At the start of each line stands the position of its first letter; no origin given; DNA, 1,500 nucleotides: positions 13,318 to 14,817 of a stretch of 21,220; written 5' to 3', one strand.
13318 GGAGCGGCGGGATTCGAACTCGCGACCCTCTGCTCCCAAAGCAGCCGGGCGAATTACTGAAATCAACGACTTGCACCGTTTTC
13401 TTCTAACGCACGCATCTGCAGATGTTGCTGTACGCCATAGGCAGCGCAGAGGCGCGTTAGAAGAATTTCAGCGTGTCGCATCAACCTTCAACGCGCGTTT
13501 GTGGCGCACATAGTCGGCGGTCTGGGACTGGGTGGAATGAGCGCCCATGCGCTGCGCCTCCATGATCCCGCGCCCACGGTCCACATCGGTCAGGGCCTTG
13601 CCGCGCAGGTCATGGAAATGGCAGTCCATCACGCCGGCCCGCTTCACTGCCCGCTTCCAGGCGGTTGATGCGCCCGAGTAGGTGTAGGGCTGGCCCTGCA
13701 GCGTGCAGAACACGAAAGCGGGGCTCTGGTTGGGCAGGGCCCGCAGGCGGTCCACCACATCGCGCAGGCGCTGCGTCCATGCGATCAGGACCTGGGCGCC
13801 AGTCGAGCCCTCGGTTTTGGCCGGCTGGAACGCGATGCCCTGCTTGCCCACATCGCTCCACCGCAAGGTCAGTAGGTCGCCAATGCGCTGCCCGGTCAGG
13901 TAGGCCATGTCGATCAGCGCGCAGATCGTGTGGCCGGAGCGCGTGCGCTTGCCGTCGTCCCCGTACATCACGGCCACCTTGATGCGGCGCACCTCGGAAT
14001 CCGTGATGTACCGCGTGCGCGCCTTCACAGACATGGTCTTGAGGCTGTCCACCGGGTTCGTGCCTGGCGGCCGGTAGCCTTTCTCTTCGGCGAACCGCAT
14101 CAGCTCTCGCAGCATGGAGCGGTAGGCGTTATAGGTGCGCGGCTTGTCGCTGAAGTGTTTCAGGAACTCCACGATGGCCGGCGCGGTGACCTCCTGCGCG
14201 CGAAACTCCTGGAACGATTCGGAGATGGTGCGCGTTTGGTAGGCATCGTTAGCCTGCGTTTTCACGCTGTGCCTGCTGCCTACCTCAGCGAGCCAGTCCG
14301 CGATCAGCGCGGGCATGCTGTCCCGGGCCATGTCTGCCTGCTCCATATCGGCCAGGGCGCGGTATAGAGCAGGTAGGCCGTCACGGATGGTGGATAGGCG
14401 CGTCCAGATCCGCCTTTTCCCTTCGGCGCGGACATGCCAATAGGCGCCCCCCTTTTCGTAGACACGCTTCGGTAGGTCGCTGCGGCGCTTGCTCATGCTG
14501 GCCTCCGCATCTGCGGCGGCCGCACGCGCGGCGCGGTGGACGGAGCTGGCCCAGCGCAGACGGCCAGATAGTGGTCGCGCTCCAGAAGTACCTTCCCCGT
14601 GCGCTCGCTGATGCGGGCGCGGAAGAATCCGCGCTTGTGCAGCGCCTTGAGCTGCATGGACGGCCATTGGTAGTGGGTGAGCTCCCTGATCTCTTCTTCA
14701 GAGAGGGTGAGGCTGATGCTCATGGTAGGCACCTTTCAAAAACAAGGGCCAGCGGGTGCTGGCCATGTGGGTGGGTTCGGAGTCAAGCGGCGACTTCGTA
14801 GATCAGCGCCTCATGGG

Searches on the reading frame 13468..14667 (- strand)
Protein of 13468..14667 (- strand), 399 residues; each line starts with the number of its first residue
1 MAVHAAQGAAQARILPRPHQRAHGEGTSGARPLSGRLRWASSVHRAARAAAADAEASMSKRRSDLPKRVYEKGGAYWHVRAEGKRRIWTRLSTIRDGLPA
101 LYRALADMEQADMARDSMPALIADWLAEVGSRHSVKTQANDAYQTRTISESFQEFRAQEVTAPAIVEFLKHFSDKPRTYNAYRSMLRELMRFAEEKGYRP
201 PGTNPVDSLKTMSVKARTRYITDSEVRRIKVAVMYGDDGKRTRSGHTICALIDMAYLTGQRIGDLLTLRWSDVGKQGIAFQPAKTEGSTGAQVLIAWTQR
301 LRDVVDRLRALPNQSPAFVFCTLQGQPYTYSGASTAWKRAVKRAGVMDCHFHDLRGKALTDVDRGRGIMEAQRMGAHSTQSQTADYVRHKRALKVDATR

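Call 20: search_protein_families(library=phrogs, proteins=[window:13468-14667:-], max_evalue=0.001)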
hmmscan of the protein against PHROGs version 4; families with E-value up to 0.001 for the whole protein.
window:13468-14667:- (399 aa): 4 families
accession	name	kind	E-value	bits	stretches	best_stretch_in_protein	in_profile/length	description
phrog_1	-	integration and excision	4e-45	156.2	1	58-396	108-442/611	integrase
phrog_216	-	integration and excision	2.3e-22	80.5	1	170-392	6-227/301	integrase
phrog_7244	-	integration and excision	1.9e-15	57.8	1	137-303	95-249/263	integrase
phrog_35951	-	unknown function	0.0005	21.5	0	334-386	6-59/97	-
